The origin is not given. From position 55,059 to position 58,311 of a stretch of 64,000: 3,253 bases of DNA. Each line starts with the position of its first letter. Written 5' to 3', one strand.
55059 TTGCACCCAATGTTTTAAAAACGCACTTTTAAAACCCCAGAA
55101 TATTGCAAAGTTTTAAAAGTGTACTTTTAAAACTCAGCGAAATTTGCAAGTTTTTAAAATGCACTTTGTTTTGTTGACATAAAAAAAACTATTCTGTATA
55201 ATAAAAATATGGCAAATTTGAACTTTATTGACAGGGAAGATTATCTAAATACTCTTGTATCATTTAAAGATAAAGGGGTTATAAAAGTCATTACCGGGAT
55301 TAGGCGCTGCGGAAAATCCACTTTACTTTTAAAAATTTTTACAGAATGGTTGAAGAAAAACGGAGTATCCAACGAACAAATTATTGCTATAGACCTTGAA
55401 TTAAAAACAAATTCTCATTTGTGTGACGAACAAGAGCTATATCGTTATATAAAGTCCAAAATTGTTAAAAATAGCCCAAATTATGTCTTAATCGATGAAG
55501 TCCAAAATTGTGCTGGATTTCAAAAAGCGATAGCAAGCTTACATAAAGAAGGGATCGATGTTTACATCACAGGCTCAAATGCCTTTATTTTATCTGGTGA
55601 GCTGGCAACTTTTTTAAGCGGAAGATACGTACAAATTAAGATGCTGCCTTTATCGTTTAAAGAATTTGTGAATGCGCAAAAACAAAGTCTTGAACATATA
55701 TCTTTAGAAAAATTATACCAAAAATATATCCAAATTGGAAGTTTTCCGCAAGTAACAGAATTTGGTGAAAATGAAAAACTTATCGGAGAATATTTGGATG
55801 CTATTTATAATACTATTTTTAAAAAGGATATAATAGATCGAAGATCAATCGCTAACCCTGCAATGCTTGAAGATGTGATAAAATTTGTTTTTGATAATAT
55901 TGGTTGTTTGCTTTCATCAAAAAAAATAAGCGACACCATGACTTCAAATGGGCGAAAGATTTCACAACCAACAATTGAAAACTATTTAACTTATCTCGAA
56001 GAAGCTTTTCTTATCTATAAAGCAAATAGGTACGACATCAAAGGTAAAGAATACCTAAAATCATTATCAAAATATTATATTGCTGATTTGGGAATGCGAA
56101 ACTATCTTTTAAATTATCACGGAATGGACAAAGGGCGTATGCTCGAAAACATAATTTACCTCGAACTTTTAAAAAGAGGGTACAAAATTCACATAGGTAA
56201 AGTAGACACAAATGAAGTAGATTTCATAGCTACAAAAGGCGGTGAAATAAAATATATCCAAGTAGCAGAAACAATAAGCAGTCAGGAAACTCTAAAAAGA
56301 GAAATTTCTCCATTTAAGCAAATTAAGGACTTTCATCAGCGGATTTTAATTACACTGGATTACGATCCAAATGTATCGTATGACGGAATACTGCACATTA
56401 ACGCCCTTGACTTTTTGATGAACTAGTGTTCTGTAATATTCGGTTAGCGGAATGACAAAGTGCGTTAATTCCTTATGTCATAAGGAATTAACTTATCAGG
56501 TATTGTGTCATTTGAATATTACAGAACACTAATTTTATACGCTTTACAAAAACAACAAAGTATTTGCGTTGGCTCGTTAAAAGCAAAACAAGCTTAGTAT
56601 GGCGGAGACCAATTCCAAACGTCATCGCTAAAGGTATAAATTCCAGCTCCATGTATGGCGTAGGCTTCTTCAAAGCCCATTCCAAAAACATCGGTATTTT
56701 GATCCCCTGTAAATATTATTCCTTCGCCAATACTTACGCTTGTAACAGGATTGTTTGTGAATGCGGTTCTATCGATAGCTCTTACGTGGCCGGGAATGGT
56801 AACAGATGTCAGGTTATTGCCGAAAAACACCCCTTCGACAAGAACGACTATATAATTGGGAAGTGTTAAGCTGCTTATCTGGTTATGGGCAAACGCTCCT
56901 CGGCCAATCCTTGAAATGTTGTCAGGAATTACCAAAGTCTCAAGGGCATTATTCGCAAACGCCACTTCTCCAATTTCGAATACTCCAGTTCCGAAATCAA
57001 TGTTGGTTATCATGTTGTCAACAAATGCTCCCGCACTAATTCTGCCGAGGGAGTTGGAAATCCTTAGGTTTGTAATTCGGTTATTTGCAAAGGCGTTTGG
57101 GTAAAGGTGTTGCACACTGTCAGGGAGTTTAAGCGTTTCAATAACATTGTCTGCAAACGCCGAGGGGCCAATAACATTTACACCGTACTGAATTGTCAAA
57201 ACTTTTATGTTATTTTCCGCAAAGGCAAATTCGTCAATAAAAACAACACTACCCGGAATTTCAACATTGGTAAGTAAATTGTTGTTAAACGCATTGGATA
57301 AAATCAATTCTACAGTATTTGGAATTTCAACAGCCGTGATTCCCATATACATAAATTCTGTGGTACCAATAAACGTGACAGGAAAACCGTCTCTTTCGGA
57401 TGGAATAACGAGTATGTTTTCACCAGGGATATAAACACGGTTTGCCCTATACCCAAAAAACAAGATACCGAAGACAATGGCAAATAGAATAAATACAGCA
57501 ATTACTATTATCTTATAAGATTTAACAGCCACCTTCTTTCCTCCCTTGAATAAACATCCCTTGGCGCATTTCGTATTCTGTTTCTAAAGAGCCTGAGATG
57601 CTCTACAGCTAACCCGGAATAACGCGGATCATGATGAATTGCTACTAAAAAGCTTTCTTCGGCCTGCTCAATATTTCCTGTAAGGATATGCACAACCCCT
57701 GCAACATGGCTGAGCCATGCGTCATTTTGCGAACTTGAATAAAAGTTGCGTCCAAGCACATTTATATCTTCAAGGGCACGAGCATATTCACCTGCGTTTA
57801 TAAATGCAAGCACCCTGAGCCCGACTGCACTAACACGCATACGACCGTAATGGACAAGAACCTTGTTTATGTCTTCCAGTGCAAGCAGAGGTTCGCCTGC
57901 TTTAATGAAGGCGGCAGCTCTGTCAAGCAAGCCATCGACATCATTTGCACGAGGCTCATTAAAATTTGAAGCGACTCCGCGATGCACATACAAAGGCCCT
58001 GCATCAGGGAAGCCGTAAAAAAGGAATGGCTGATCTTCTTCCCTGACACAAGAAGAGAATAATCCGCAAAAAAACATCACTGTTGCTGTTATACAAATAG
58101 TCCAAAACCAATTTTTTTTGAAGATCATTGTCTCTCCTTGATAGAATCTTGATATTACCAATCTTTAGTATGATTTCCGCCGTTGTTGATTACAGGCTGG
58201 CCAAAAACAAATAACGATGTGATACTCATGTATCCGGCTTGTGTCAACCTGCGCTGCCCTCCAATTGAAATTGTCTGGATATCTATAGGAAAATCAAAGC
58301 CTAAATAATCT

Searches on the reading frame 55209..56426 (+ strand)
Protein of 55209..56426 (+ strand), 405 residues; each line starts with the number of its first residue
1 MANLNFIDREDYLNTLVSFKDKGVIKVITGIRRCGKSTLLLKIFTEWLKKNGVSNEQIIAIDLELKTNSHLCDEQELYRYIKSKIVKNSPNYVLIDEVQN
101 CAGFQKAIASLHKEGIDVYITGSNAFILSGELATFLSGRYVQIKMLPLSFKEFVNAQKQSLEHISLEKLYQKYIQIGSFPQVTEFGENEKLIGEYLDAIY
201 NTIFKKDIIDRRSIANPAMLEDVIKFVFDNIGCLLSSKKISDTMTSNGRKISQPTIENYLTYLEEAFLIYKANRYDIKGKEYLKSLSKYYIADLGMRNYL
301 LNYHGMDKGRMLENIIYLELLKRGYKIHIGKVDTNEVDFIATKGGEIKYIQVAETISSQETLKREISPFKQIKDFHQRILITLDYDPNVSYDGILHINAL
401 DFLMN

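Call 7: search_protein_families(library=pfam, proteins=[window:55209-56426:+], max_evalue=0.01)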
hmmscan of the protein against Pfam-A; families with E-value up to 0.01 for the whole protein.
window:55209-56426:+ (405 aa): 4 families
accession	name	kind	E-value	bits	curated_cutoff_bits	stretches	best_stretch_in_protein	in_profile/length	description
PF13173.12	AAA_14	-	2e-33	115.6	27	1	25-153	4-128/129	AAA domain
PF13635.12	DUF4143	-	3.4e-22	79.4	28.1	1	206-352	2-157/160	Domain of unknown function (DUF4143)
PF01637.24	ATPase_2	-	1.3e-05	25.6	33.2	1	6-90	1-87/225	ATPase domain predominantly from Archaea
PF21100.3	MCM_C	-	0.008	16.4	27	0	241-275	25-61/64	MCM protein C-terminal winged helix-turn-helix domain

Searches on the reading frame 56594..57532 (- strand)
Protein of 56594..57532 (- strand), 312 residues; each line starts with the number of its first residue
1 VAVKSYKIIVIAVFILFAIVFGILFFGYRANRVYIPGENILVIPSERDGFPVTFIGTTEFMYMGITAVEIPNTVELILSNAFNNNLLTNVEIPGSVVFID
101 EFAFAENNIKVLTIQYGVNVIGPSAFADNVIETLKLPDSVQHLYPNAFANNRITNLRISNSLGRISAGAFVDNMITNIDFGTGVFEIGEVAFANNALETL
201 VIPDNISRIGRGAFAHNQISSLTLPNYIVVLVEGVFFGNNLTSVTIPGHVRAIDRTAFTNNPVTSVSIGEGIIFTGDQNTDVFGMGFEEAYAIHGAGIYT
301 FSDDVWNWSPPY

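Call 7: search_protein_families(library=pfam, proteins=[window:56594-57532:-], max_evalue=0.01)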
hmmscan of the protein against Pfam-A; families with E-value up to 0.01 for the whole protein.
window:56594-57532:- (312 aa): 1 family
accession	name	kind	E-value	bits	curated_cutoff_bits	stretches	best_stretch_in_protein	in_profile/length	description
PF13306.12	LRR_5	-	9.1e-41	139.2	27.7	2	54-173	2-123/127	BspA type Leucine rich repeat region (6 copies)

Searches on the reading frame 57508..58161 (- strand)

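Call 7: search_protein_families(library=pfam, proteins=[window:57508-58161:-], max_evalue=0.01)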
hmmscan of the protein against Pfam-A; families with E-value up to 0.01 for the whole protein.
window:57508-58161:- (217 aa): 2 families
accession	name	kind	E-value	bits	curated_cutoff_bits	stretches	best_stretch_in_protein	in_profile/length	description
PF07719.23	TPR_2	-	0.00014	22.2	27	0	155-180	8-33/34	Tetratricopeptide repeat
PF00515.34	TPR_1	-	0.001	19.3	27.8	0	76-102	2-28/34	Tetratricopeptide repeat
